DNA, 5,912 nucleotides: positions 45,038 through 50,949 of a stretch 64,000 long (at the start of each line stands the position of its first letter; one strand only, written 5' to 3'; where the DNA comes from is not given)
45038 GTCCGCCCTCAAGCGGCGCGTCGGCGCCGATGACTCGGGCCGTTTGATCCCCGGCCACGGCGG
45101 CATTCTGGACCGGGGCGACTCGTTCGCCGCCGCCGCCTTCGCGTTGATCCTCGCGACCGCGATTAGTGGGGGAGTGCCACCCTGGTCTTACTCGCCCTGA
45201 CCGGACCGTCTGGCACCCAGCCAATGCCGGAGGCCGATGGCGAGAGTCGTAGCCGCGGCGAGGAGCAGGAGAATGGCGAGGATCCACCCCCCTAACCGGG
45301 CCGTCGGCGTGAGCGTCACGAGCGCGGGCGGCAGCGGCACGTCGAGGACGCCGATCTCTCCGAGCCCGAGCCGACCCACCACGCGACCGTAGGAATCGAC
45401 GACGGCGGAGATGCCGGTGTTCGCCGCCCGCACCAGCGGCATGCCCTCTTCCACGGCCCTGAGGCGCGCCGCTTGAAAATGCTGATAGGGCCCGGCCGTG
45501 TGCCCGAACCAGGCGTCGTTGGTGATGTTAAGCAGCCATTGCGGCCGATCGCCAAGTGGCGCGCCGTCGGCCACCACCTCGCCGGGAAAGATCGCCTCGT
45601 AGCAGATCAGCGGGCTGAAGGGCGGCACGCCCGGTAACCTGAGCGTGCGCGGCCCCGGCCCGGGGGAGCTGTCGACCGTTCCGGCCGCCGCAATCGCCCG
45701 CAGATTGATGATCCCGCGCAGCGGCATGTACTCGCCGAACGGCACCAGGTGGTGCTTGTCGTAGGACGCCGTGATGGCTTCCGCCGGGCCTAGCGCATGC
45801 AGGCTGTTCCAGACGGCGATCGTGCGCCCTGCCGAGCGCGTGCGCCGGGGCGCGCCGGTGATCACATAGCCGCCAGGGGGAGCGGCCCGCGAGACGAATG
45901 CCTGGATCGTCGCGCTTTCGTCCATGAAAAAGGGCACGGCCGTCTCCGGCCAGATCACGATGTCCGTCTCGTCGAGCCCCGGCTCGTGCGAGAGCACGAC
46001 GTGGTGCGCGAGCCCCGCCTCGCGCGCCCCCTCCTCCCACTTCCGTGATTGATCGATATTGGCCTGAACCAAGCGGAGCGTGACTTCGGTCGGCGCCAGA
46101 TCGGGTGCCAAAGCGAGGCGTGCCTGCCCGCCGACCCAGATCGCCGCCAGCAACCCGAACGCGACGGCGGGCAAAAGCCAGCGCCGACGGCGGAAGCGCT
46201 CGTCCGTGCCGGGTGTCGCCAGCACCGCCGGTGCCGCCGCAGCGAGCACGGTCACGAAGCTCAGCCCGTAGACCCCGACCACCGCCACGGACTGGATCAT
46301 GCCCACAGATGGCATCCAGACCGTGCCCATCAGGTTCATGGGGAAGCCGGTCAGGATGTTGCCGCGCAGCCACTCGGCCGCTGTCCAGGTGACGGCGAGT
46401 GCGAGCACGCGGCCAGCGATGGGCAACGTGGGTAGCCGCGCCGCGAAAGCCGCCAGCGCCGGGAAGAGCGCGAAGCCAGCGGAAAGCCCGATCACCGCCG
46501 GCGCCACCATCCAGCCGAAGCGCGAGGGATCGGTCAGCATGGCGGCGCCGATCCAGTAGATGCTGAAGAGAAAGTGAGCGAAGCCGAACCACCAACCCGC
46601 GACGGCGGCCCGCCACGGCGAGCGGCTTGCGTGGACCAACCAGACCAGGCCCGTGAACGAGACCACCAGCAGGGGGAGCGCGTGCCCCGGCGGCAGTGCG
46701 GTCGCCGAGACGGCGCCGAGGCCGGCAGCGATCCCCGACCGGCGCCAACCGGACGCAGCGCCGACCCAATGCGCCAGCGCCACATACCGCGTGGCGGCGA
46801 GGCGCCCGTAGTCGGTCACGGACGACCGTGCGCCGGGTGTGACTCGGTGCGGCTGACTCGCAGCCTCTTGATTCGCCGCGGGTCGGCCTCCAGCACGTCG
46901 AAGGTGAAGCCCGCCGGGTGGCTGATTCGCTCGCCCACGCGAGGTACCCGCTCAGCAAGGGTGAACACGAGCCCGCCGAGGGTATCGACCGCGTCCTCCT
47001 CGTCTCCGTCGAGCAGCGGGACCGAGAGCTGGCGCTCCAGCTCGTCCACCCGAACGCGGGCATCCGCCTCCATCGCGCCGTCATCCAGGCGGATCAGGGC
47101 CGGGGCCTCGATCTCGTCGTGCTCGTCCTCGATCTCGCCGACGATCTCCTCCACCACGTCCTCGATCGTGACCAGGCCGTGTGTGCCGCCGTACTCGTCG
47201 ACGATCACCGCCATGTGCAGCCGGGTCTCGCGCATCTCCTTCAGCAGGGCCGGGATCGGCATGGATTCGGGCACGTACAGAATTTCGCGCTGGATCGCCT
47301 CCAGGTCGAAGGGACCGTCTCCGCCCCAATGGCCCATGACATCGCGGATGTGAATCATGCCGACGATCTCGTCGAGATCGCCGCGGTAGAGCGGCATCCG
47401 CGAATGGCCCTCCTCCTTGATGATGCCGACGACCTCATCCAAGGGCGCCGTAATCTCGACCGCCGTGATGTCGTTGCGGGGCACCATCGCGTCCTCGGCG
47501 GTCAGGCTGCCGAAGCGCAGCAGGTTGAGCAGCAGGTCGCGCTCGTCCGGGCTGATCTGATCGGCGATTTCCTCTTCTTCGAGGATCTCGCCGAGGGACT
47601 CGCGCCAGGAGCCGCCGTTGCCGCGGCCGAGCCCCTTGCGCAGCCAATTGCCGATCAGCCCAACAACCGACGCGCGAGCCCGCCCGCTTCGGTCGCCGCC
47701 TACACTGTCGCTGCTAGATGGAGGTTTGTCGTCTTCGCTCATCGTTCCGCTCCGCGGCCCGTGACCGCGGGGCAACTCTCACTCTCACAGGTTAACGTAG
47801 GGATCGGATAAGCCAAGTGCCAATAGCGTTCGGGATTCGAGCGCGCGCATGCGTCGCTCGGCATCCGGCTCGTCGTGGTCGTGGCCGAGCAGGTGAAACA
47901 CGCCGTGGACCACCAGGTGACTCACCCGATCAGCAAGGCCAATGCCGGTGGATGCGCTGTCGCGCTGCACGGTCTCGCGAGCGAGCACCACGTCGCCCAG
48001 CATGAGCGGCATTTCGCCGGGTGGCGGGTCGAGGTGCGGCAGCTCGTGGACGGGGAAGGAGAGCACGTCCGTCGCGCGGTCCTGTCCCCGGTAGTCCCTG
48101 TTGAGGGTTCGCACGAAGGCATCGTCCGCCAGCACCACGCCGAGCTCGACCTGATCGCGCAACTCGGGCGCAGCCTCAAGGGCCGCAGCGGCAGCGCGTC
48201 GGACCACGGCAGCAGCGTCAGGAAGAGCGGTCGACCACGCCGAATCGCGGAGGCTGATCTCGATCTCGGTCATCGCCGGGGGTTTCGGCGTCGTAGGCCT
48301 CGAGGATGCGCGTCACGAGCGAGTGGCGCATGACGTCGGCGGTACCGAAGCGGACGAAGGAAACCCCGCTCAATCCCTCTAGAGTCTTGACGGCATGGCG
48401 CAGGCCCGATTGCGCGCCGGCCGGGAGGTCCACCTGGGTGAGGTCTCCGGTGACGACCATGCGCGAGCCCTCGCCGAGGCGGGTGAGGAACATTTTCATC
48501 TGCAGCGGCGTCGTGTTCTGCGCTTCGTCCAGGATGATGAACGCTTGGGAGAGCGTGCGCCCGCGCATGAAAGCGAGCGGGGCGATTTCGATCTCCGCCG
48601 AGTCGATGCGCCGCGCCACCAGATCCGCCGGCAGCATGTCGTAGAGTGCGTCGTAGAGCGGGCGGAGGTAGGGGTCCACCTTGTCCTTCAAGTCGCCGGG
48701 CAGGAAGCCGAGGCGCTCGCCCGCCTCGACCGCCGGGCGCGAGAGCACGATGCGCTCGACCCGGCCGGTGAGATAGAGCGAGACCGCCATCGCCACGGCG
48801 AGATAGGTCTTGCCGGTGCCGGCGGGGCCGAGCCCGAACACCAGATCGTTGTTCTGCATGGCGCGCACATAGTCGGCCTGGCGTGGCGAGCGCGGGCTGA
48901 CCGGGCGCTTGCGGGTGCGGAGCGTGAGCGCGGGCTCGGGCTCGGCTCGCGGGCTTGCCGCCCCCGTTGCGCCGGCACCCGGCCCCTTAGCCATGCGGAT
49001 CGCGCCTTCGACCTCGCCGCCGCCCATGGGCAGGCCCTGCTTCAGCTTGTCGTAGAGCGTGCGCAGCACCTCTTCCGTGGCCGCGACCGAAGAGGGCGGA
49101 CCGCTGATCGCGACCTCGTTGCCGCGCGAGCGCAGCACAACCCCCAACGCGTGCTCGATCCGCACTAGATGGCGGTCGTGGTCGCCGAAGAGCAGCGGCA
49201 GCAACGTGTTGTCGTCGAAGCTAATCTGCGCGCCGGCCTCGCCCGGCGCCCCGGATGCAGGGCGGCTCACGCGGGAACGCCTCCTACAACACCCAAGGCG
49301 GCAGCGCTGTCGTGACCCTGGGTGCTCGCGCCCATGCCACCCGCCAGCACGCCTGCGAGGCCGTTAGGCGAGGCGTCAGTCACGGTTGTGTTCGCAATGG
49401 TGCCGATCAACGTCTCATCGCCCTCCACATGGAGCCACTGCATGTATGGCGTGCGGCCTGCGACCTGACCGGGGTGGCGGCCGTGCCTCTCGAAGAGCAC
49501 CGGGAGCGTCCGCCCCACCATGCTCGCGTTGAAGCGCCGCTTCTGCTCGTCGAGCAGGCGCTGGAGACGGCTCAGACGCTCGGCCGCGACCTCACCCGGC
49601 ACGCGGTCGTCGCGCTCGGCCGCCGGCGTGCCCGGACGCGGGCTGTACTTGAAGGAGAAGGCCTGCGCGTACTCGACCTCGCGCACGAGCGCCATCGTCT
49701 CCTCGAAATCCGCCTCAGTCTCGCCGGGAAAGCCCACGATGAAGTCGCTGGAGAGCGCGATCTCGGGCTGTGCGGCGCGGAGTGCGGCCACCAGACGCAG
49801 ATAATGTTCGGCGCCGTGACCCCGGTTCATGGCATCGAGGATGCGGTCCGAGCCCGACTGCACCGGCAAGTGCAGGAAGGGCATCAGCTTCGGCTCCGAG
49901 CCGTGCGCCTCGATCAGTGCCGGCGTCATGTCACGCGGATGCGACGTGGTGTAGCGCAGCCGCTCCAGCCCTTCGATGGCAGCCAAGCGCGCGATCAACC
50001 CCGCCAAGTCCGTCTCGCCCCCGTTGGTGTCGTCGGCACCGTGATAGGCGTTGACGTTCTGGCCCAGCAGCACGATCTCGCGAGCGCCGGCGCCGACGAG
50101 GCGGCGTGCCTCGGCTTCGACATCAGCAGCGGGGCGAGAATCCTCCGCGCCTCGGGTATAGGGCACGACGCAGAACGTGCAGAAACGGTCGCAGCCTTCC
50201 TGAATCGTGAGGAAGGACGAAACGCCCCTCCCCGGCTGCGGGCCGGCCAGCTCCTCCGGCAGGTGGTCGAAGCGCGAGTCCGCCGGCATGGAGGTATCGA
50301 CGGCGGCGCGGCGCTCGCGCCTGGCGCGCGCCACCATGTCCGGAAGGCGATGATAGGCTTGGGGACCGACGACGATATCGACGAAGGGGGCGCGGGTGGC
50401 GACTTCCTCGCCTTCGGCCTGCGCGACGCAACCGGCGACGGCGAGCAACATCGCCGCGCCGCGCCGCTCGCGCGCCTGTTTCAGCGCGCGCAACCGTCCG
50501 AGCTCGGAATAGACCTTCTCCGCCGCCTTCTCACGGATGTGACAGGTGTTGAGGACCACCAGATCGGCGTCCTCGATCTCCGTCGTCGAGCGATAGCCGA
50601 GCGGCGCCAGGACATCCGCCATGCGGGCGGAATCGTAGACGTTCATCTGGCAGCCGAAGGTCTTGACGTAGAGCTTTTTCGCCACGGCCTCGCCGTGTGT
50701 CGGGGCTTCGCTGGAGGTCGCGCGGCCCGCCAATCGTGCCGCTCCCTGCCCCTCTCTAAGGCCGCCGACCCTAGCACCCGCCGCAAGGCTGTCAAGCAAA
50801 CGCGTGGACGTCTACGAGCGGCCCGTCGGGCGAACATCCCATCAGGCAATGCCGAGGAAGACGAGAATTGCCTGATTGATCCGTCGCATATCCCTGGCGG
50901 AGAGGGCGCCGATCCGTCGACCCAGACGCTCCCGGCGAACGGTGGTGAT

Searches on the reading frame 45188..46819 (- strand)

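Call 58: search_protein_families(library=pfam, proteins=[window:45188-46819:-], max_evalue=0.00001)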
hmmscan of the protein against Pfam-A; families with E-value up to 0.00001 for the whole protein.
window:45188-46819:- (543 aa): 2 families
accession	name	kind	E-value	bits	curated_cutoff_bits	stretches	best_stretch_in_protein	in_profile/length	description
PF20154.4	LNT_N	-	6.3e-26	91.9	27.1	1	35-195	2-158/159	Apolipoprotein N-acyltransferase N-terminal domain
PF00795.27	CN_hydrolase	-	3.5e-25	89.3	23.2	1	248-504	2-254/256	Carbon-nitrogen hydrolase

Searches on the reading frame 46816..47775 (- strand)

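Call 58: search_protein_families(library=pfam, proteins=[window:46816-47775:-], max_evalue=0.00001)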
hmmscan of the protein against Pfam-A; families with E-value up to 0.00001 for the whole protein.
window:46816-47775:- (319 aa): 2 families
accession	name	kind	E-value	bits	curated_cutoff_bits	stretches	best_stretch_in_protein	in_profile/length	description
PF03471.22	CorC_HlyC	-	2.2e-18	66.5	27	1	229-310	2-80/81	Transporter associated domain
PF00571.33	CBS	-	3e-17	63.1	24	2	162-212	6-56/57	CBS domain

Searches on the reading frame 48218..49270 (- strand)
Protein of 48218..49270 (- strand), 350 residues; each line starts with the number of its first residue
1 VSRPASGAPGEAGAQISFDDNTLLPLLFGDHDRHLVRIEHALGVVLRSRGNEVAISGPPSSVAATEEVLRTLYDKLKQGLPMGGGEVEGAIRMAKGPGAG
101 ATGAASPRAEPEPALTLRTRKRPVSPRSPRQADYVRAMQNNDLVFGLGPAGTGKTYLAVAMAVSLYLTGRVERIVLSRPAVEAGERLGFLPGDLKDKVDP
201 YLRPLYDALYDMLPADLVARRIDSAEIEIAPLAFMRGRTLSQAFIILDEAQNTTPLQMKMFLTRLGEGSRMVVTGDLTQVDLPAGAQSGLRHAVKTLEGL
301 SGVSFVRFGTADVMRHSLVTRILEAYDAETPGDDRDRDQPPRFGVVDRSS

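Call 58: search_protein_families(library=pfam, proteins=[window:48218-49270:-], max_evalue=0.00001)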
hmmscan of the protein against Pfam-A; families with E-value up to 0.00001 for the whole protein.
window:48218-49270:- (350 aa): 3 families
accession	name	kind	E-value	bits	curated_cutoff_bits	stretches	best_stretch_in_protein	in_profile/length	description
PF02562.22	PhoH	-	1.1e-91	306.3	27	1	124-327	2-205/205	PhoH-like protein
PF13245.12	AAA_19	-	7.1e-07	29.9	25.1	1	134-280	4-129/134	AAA domain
PF13604.12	AAA_30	-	3.4e-06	27.4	27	0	128-280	3-128/191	AAA domain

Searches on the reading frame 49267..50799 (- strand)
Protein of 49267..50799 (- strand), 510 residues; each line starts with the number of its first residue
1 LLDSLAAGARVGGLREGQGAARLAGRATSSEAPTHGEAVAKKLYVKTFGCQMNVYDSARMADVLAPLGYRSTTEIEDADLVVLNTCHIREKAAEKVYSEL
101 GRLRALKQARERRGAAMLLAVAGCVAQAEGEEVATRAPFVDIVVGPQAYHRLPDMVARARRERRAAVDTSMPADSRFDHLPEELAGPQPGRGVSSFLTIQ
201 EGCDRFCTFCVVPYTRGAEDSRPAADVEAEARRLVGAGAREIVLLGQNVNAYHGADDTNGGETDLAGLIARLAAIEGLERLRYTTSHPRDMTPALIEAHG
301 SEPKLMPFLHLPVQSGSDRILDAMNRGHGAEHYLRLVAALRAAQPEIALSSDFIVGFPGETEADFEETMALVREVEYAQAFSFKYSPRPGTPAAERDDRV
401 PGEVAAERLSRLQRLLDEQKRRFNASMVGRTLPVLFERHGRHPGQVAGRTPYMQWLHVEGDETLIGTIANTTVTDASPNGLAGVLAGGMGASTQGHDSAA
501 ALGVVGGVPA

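Call 58: search_protein_families(library=pfam, proteins=[window:49267-50799:-], max_evalue=0.00001)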
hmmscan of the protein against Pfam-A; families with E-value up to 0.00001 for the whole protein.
window:49267-50799:- (510 aa): 3 families
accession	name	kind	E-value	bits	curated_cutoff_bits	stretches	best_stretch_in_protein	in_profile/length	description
PF00919.26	UPF0004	-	7.2e-30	103.3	27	1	42-145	1-98/98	Uncharacterized protein family UPF0004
PF04055.27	Radical_SAM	-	1.5e-26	94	29.5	1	198-371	2-165/166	Radical SAM superfamily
PF01938.26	TRAM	-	1.7e-09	37.8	21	1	426-484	2-59/61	TRAM domain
